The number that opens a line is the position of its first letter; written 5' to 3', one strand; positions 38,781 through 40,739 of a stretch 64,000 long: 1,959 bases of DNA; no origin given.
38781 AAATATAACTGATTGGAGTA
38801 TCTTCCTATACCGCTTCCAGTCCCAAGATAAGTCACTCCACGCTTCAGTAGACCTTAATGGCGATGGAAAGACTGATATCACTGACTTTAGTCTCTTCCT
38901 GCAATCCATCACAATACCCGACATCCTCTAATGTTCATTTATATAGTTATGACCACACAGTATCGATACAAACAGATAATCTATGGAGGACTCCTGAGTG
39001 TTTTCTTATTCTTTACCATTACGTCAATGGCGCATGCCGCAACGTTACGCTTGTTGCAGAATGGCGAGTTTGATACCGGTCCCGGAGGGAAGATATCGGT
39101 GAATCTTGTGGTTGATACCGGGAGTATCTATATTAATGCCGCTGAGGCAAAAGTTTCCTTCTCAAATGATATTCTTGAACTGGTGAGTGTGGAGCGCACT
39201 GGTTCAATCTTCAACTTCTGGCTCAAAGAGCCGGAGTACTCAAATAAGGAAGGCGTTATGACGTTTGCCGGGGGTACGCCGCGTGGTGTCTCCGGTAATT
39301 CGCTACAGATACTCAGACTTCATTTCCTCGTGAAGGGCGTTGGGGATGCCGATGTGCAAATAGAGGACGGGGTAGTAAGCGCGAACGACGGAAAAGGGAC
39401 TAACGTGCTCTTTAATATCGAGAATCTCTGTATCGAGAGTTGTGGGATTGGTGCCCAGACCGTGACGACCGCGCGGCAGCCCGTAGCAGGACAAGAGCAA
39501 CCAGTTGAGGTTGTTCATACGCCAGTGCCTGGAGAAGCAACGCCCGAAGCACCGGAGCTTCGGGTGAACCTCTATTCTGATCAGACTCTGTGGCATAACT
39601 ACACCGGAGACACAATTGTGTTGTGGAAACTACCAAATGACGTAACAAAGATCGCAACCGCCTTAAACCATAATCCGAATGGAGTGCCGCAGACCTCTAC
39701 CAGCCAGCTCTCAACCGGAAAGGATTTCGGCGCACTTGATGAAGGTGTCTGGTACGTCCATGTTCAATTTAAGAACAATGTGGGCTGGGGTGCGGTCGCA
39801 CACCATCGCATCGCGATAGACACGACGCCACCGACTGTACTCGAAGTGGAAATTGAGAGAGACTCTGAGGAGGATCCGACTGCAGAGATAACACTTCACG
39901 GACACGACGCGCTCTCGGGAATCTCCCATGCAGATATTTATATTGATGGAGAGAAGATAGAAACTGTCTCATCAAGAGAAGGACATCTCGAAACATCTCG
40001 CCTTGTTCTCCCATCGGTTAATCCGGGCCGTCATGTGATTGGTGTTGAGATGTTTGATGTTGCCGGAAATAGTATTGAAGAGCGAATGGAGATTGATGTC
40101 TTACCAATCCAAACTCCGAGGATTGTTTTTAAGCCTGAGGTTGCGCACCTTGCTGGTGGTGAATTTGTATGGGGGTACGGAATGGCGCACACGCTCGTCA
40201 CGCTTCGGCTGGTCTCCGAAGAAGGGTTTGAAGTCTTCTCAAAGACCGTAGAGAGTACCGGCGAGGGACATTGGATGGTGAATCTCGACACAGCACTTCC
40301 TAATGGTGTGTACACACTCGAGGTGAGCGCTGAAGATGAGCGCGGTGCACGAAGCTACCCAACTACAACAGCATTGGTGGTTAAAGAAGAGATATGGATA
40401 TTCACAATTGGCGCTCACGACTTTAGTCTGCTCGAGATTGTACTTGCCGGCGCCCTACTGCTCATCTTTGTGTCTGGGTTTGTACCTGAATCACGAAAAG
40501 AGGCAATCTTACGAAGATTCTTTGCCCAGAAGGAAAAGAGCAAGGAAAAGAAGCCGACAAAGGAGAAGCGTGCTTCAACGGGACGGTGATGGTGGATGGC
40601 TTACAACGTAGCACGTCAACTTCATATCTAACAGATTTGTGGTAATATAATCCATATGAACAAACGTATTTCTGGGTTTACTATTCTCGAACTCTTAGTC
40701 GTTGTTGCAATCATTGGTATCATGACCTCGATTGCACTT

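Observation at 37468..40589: Adjacent dockerin-bearing and cohesin-like surface proteins (candidate cellulosome-like scaffold pair)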

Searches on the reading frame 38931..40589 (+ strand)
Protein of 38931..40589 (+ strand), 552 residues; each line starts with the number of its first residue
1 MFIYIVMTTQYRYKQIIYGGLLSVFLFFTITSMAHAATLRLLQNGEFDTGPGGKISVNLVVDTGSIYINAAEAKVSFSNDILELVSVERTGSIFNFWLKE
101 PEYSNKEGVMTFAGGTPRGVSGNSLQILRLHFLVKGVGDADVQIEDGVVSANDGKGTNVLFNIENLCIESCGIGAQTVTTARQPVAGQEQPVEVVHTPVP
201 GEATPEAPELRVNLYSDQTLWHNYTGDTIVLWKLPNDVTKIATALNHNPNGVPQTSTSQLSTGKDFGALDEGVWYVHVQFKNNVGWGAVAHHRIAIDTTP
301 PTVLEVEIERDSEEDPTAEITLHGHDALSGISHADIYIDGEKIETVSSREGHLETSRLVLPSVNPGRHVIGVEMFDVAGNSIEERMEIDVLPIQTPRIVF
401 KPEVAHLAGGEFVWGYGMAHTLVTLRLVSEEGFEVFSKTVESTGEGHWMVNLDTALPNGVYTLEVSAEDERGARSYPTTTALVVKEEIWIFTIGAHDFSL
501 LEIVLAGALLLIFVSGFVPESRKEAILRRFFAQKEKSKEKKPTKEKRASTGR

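Call 3: search_protein_families(library=pfam, proteins=[window:38931-40589:+], max_evalue=1)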
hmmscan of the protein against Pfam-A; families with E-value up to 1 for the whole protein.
window:38931-40589:+ (552 aa): 5 families
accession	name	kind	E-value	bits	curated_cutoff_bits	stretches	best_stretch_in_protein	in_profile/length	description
PF19077.6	Big_13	-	5.7e-08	33.6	27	1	422-482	40-98/102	Bacterial Ig-like domain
PF17936.7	Big_6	-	0.021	15.5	27.6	1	410-480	14-79/83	Bacterial Ig domain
PF17957.7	Big_7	-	0.026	15.6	24.1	0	317-348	19-49/70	Bacterial Ig domain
PF24893.1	DUF7743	-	0.035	14.2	27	1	296-337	2-41/120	Domain of unknown function (DUF7743)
PF07495.19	Y_Y_Y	-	0.14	12.6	26.6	1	454-481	33-59/65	Y_Y_Y domain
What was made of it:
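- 39606..40388 (+): ORF2 stalk of about four Ig-like domains (aa ~226-486). Pfam Big_13 at aa 422-482, 33.6 bits against 27 (call 3).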

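Call 4: search_protein_families(library=ncbifam, proteins=[window:38931-40589:+], max_evalue=1)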
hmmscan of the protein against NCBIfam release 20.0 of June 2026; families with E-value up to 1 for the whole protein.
window:38931-40589:+ (552 aa): 4 families
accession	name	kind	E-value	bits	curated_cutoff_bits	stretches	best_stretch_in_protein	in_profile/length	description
NF033510.3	Ca_tandemer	repeat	1.1e-07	32.1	50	2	437-473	56-94/96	Ca2+-stabilized repeat-containing adhesin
NF047446.1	barrel_OmpL47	domain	0.045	14.2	40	0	318-383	5-60/68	OmpL47-type beta-barrel domain-containing protein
NF033707.1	T9SS_sortase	equivalog_domain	0.087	10.4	420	1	358-393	956-991/1095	type IX secretion system sortase PorU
NF012147.1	blaIMP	exception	0.1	11.8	460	1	268-296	29-56/245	IMP family subclass B1 metallo-beta-lactamase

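Call 7: search_solved_structures(query=window:38931-40589:+, max_evalue=10, show_alignments=2)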
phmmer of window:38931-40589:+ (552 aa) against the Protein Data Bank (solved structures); distinct sequences matched with E-value up to 10: 18.
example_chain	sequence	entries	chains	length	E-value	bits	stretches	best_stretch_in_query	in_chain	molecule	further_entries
8f9p_A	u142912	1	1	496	0.01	17.8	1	409-492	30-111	Sialic acid acetylesterase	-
8f9o_A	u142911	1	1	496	0.012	17.6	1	409-491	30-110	Sialic acid acetylesterase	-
8f9q_A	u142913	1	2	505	0.045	15.7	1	409-492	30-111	Sialic acid acetylesterase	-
4f6h_A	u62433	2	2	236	0.077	14.9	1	268-419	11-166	Beta-lactamase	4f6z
1jje_A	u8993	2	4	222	0.12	14.3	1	268-419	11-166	IMP-1 METALLO BETA-LACTAMASE | Beta-lactamase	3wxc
1ddk_A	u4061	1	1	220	0.12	14.3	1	268-419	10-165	IMP-1 METALLO BETA-LACTAMASE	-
8ztb_B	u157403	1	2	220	0.12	14.3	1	268-419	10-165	Metallo-beta-lactamase type 2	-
7yh9_A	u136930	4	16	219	0.12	14.3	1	268-419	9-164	Beta-lactamase class B IMP-1 | Beta-lactamase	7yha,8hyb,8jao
7xhx_A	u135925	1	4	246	0.12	14.3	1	267-419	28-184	Beta-lactamase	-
6jka_A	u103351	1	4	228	0.12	14.3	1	268-419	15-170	Metallo-beta-lactamase type 2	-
7xhw_A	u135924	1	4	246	0.12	14.3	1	267-419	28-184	Beta-lactamase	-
5ev6_A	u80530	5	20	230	0.12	14.2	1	268-419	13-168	Beta-lactamase IMP-1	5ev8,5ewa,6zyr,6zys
5hh4_A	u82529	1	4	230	0.12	14.2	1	268-419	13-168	Beta-lactamase IMP-1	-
7wzu_A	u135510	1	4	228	0.13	14.2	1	268-419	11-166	Beta-lactamase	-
1dd6_A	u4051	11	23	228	0.13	14.2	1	268-419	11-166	IMP-1 METALLO BETA-LACTAMASE | Beta-lactamase IMP-1 | IMP-1 metallo-beta-lactamase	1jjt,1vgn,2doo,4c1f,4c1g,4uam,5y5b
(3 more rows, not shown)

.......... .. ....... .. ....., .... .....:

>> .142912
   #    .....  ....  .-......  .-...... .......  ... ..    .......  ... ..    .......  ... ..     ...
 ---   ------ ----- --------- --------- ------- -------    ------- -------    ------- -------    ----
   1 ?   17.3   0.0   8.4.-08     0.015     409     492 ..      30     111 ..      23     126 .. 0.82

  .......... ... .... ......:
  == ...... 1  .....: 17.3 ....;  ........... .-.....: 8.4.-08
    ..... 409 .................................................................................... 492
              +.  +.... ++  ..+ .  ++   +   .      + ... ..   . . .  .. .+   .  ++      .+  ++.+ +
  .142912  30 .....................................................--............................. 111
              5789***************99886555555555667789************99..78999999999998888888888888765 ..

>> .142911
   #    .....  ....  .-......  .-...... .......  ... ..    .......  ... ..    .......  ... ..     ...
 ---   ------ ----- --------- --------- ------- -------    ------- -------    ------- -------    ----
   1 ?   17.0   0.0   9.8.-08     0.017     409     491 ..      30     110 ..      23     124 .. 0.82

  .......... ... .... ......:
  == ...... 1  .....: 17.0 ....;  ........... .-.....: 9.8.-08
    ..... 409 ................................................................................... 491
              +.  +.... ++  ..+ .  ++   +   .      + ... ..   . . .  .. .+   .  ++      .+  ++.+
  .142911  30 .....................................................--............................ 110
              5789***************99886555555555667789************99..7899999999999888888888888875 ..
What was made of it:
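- Tried and rejected: Direct Pfam, NCBIfam and PDB sequence searches of ORF2 for cohesin gave nothing (calls 3, 4, 7).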

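Call 8: find_homologous_proteins(query=window:38931-40589:+, max_evalue=0.001)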
Query window:38931-40589:+ (552 aa): 215 proteins with E <= 0.001 among 8000 candidates; the best 120 are listed.
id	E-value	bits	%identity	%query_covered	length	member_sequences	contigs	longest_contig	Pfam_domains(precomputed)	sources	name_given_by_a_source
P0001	0.0e+0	1232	100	99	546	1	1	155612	PF19077.7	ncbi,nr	ncbi:MAG: cohesin domain-containing protein [Candidatus Pacebacteria bacterium]|nr:cohesin domain-co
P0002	3.0e-174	599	50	94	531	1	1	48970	PF19077.7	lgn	-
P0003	1.0e-130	455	45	85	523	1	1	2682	PF19077.7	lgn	-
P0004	6.9e-116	406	43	91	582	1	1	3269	PF19077.7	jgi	-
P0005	4.2e-115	404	42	89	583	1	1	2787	PF19077.7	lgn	-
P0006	2.5e-114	401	42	85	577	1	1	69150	PF19077.7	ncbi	-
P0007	9.6e-113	396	43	90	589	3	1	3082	PF00963.25,PF19077.7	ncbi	-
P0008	1.4e-112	395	43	90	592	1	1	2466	PF19077.7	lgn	-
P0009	2.3e-112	395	41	87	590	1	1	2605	PF19077.7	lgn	-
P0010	2.7e-112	394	42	82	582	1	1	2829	PF19077.7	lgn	-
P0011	3.0e-112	394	42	91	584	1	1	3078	PF19077.7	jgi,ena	-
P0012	2.8e-111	391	41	91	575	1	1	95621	-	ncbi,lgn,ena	-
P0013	1.1e-110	389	40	90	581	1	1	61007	PF19077.7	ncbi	-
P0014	1.4e-108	382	41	89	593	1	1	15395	PF19077.7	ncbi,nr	ncbi:MAG: hypothetical protein HYT20_03180 [Candidatus Nealsonbacteria bacterium]|nr:hypothetical pr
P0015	5.5e-108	380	40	90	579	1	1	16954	PF19077.7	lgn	-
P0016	8.1e-108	380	40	87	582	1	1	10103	PF19077.7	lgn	-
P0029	2.9e-103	365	36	91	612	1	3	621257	PF19077.7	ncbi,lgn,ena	-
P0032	2.3e-102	362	37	87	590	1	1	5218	PF00963.25,PF19077.7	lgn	-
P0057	6.4e-88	314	37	82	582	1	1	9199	PF00963.25,PF19077.7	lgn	-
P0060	1.3e-87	313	36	93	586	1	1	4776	PF00963.25,PF19077.7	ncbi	-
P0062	1.4e-87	313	35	91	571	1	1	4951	PF00963.25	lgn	-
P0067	3.6e-86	308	35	89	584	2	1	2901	PF00963.25,PF19077.7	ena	-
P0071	3.8e-85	305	33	89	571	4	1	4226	PF00963.25,PF19077.7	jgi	-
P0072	5.3e-85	304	34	93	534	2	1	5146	PF00963.25,PF19077.7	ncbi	-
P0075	3.0e-84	302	37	88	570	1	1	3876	PF00963.25,PF19077.7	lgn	-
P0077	1.1e-83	300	36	87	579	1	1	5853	PF00963.25,PF19077.7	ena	-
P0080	8.2e-83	297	35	91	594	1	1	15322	PF07495.20,PF00963.25,PF19077.7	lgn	-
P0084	8.7e-82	294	34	87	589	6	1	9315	PF00963.25,PF19077.7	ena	-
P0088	9.0e-81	290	35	90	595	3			PF00963.25,PF19077.7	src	-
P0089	1.7e-80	289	40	79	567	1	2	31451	PF00963.25,PF19077.7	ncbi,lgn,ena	-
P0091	5.9e-80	288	38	54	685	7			PF00963.25,PF06347.20,PF08239.18,PF19077.7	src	-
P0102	1.5e-66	243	31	94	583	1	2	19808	PF00963.25,PF19077.7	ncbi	-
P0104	3.7e-64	235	32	86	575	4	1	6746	PF00963.25,PF19077.7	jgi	-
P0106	4.8e-63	232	32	84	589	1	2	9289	PF00963.25,PF19077.7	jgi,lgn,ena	-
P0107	2.0e-62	230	33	91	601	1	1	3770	PF00963.25,PF19077.7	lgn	-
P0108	4.7e-62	229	31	95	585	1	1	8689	PF00963.25,PF19077.7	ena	-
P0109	7.8e-62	228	31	95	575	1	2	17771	PF00963.25,PF19077.7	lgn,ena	-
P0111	1.1e-59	221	28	88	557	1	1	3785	PF00963.25,PF19077.7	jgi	-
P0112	2.9e-59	219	31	95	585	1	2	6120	PF00963.25,PF19077.7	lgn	-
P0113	4.3e-59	219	32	95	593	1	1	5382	PF00963.25,PF19077.7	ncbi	-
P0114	2.6e-58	216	32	95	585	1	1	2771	PF00963.25,PF19077.7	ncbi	-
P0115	3.1e-58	216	36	69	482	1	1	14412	PF00963.25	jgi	jgi:hypothetical protein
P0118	9.0e-58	214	31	89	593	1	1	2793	PF00963.25,PF19077.7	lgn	-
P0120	1.2e-57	214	32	90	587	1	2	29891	PF00963.25,PF19077.7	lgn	-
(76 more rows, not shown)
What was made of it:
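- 38931..40589 (+): ORF2, the cohesin anchor (552 aa from the first ATG; 546 aa from the ATG at 38949). Pacebacteria]' (call 8).
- Checked: The database entry for the same protein (P0001, 546 aa, call 8) starts at the second ATG (38949), which would leave a 17-nt gap.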

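Call 13: search_protein_families(library=pfam, alignment_id=A1, max_evalue=0.01)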
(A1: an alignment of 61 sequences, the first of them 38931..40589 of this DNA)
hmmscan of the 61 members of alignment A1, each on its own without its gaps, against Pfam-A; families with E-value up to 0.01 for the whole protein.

A. member 1, window:38931-40589:+ (552 aa): 1 family
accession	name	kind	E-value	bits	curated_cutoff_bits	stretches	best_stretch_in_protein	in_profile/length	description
PF19077.6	Big_13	-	5.7e-08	33.6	27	1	422-482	40-98/102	Bacterial Ig-like domain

B. families by the number of members that match (of 61 scanned): 25 families
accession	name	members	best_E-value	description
PF19077.6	Big_13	60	9.7e-13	Bacterial Ig-like domain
PF00963.24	Cohesin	28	5.6e-09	Cohesin domain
PF17936.7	Big_6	13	2.7e-07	Bacterial Ig domain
PF07495.19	Y_Y_Y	9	3.3e-06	Y_Y_Y domain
PF00801.26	PKD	8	6.9e-05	PKD domain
PF17957.7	Big_7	7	4.5e-05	Bacterial Ig domain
PF24421.1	Ig_J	5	2.7e-05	Tip attachment protein J, Ig-like domain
PF15418.12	DUF4625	4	0.00047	Domain of unknown function (DUF4625)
PF06832.18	BiPBP_C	3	0.0023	Penicillin-Binding Protein C-terminus Family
PF13620.12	CarboxypepD_reg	3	0.0033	Carboxypeptidase regulatory-like domain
PF18981.6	InlK_D3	2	5.6e-06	Internalin K domain (D3/D4)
PF11008.14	DUF2846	1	0.00022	Protein of unknown function (DUF2846)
PF24893.1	DUF7743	1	0.00037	Domain of unknown function (DUF7743)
PF07889.17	DUF1664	1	0.00083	Protein of unknown function (DUF1664)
PF18678.6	AOC_like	1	0.0013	Allene oxide cyclase barrel like domain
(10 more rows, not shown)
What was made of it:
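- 39039..39437 (+): ORF2 cohesin module (aa 37-169), a nine-strand beta-sandwich with no helices or flaps (type I-like). Pfam Cohesin hits 28 of 61 family members (call 13).
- On Cohesin (Pfam PF00963): 28 of 61 aligned full-length homologues hit PF00963 (best 5.6e-9, call 13).
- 28 of 61 family members hit Pfam Cohesin (call 13).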

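Call 14: search_solved_structures(query=A1, max_evalue=1, show_alignments=2)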
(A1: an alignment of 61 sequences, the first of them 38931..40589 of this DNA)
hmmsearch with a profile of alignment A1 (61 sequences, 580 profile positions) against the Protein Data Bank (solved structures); distinct sequences matched with E-value up to 1: 12.
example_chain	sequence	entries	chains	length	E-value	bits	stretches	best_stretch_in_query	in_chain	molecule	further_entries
2yn3_A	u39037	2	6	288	1.7e-06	29.9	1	338-457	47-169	PUTATIVE INNER MEMBRANE PROTEIN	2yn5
5aoz_A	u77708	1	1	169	0.0056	18.3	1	21-85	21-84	PUTATIVE CELLULOSOMAL SCAFFOLDIN PROTEIN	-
5m2o_A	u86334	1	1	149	0.018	16.7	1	28-85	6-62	Putative cellulosomal scaffoldin protein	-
6bt9_A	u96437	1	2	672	0.025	16.2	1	285-365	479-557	Chitinase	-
4m03_A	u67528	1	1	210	0.027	16.1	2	284-372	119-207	Serine-rich adhesin for platelets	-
8cxj_D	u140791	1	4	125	0.029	16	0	323-376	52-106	Surface protein R28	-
3c12_A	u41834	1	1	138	0.049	15.2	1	394-469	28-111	Flagellar protein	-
9h4u_A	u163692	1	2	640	0.15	13.6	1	374-450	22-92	Carbohydrate esterase FI8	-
5m2s_A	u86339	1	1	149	0.16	13.5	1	28-84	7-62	Putative cellulosomal scaffoldin protein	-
1k85_A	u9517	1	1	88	0.17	13.5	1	305-372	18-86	CHITINASE A1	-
7urp_A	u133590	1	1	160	0.22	13.1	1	34-77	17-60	Ribonucleases G and E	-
8q30_A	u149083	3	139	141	0.45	12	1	91-137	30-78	DUF4352 domain-containing protein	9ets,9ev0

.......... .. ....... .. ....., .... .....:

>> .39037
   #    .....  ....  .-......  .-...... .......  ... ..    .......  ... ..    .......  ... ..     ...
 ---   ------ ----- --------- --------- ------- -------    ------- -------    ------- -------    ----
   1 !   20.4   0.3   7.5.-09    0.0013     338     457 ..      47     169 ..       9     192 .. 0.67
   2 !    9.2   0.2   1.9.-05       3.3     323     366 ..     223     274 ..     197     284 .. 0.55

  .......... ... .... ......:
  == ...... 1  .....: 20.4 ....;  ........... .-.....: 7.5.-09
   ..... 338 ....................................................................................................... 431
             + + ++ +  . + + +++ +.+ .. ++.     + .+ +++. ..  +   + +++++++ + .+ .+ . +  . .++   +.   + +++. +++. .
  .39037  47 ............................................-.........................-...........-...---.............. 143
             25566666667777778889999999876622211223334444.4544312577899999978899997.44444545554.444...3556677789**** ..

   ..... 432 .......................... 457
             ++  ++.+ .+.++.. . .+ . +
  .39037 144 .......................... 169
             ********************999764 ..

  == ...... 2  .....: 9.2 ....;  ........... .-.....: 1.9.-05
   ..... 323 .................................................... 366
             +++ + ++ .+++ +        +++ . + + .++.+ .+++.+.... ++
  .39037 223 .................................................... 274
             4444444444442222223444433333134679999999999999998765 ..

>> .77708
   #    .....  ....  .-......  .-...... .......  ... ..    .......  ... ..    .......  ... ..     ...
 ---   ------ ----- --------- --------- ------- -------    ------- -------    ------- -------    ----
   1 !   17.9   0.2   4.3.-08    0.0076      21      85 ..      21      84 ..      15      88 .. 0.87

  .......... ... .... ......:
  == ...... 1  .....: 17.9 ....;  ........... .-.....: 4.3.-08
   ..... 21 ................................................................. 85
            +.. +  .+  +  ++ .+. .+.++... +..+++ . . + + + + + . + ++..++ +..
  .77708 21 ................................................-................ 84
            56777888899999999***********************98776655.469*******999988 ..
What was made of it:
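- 39606..40388 (+): The profile hits SiiE Ig domains, 2yn3, 1.7e-6 (call 14).
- On Cohesin (Pfam PF00963): The family profile reaches R. flavefaciens cohesins 5aoz (0.0056) and 5m2o (0.018) (call 14).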

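Call 15: find_encoding_contigs(protein=P0002, flank=6000, max_places=2)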
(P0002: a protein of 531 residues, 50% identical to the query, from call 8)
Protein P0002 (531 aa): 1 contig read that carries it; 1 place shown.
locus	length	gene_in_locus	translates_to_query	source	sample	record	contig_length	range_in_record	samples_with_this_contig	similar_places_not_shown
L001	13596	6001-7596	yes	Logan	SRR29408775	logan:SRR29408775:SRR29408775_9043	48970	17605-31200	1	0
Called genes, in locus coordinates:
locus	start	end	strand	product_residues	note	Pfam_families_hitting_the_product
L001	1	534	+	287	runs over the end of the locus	PF18884:TSP3_bac (weak), PF01794:Ferric_reduct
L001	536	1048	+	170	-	-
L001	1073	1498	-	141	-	-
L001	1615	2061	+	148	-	-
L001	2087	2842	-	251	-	PF03486:HI0933_like, PF22780:HI0933_like_1st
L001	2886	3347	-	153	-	PF00070:Pyr_redox (faint), PF00890:FAD_binding_2, PF01266:DAO (faint), PF01494:FAD_binding_3 (weak), PF03486:HI0933_like, PF07992:Pyr_redox_2 (faint), PF12831:FAD_oxidored, PF13450:NAD_binding_8 (weak)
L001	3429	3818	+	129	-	PF07883:Cupin_2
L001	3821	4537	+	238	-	PF01988:VIT1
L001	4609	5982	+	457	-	PF00404:Dockerin_1 (weak)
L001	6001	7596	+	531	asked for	PF19077:Big_13 (faint)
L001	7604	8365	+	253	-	PF00106:adh_short, PF08659:KR, PF13561:adh_short_C2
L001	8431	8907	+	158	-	PF07963:N_methyl (weak)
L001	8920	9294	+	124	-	-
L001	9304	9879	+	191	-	PF02600:DsbB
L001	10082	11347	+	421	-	PF00232:Glyco_hydro_1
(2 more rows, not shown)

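Call 16: find_encoding_contigs(protein=P0016, flank=6000, max_places=2)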
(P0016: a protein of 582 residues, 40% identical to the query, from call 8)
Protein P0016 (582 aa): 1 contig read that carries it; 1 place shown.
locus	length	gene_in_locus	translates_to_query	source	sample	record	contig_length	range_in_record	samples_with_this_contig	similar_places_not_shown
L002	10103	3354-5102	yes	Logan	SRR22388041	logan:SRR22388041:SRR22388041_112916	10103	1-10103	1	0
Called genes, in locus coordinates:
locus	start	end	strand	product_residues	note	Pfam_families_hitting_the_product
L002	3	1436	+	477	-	?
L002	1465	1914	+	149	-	PF00072:Response_reg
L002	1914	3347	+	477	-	PF00404:Dockerin_1 (faint), PF13948:DUF4215 (weak)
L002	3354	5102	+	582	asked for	PF19077:Big_13 (faint)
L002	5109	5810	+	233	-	PF00512:HisKA, PF02518:HATPase_c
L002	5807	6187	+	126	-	PF00072:Response_reg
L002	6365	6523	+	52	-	PF18930:DUF5679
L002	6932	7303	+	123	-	PF09685:MamF_MmsF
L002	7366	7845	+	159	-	PF00293:NUDIX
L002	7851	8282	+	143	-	-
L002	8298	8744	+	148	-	PF00293:NUDIX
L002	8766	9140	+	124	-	-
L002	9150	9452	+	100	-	-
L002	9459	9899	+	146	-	PF04677:CwfJ_C_1 (weak), PF11969:DcpS_C, PF01230:HIT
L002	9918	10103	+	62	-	?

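Call 17: find_encoding_contigs(protein=P0029, flank=6000, max_places=2)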
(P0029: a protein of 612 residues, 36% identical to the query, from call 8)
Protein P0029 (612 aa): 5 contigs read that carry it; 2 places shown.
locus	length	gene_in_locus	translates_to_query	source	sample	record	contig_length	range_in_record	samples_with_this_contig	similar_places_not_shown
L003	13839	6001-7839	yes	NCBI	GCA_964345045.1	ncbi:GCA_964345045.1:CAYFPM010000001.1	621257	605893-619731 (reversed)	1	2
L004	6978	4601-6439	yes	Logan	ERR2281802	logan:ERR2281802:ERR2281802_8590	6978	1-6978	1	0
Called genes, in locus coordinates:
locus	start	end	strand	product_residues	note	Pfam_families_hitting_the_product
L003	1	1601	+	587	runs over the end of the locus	PF03717:PBP_dimer, PF00905:Transpeptidase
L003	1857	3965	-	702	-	PF02743:dCache_1, PF08448:PAS_4, PF00512:HisKA, PF02518:HATPase_c, PF13589:HATPase_c_3 (weak)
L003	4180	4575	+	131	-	PF00072:Response_reg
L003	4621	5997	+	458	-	PF17936:Big_6 (faint)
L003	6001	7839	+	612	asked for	PF19077:Big_13 (faint)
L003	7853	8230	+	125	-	PF00072:Response_reg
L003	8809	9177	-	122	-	PF00216:Bac_DNA_binding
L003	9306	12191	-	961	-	PF10102:DUF2341, PF13385:Laminin_G_3, PF01471:PG_binding_1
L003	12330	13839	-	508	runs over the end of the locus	PF12072:RNase_Y_N, PF00013:KH_1 (weak), PF01966:HD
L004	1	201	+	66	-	?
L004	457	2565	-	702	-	PF02743:dCache_1, PF08448:PAS_4, PF00512:HisKA, PF02518:HATPase_c, PF13589:HATPase_c_3 (weak)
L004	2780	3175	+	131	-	PF00072:Response_reg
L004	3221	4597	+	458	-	PF17936:Big_6 (faint)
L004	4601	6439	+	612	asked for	PF19077:Big_13 (faint)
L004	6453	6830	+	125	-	PF00072:Response_reg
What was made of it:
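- A sensor-less HisKA-HATPase follows the anchor in L002, and a dCache-PAS kinase lies next to the pair in L003 (calls 16, 17).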
